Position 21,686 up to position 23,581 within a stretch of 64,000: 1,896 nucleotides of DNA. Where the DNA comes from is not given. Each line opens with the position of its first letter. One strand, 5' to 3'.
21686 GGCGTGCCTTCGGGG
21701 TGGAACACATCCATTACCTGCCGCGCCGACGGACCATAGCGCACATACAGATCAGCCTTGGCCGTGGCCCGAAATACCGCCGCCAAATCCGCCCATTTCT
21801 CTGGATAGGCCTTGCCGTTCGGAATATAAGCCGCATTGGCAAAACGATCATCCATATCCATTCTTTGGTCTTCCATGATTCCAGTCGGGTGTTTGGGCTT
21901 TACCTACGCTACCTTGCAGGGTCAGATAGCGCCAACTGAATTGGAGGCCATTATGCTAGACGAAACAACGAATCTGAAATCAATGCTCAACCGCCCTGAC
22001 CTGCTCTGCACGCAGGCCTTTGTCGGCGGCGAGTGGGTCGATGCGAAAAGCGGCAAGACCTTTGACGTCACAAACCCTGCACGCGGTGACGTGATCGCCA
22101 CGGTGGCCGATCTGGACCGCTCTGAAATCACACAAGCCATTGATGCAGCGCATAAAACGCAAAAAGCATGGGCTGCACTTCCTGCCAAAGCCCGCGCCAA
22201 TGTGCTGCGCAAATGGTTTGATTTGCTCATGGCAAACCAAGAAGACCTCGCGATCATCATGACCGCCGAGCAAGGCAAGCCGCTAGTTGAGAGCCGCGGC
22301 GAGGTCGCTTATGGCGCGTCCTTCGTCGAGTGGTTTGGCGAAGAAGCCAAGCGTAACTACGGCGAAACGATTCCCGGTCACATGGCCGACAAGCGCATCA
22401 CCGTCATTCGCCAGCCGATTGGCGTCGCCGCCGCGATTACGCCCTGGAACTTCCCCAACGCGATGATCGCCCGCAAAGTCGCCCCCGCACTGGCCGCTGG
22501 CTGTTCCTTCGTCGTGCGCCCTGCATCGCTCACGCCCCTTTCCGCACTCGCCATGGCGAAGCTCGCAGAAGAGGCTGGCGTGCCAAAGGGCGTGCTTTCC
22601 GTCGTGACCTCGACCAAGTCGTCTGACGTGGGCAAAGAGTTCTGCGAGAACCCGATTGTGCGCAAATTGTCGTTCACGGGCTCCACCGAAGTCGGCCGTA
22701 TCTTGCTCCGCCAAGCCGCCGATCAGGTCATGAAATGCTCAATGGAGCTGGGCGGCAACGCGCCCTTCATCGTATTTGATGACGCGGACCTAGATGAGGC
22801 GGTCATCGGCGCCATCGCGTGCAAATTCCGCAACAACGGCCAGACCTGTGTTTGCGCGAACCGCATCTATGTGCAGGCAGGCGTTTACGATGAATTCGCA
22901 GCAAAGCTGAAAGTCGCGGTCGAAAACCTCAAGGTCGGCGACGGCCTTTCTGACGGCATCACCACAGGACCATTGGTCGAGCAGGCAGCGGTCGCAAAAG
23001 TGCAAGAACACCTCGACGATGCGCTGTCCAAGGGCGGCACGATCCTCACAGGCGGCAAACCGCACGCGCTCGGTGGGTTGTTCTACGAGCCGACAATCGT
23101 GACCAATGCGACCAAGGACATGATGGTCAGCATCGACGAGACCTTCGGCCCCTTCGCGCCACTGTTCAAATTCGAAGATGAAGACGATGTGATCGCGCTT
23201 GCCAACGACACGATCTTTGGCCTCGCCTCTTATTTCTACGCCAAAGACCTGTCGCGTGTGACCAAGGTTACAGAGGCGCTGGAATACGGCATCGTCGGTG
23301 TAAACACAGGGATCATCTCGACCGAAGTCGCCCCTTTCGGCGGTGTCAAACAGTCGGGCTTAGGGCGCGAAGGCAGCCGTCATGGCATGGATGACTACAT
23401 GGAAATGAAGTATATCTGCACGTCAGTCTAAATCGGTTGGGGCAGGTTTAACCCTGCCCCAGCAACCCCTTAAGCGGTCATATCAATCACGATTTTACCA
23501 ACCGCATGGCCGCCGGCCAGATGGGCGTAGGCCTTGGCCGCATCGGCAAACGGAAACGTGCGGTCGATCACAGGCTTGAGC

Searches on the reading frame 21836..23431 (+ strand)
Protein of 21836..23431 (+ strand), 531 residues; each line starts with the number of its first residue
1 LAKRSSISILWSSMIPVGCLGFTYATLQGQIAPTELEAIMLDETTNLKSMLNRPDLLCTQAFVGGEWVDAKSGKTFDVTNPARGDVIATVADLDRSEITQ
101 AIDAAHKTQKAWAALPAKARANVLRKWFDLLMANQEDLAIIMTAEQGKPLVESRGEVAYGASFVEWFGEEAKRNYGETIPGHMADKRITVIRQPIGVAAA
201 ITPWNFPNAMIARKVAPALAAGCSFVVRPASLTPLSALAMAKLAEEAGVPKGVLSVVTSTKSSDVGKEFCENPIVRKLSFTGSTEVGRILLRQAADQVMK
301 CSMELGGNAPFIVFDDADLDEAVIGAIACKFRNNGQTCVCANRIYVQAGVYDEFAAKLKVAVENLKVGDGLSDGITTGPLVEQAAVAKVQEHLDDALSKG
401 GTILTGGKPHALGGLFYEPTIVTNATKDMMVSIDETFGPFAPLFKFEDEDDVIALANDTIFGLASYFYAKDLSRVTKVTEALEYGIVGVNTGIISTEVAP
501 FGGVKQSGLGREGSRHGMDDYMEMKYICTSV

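Call 6: search_protein_families(library=pfam, proteins=[window:21836-23431:+])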
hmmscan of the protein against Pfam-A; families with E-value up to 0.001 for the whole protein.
window:21836-23431:+ (531 aa): 1 family
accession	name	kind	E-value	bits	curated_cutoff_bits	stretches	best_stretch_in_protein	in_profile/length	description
PF00171.27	Aldedh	-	6.3e-164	546.3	23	1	67-527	1-461/461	Aldehyde dehydrogenase family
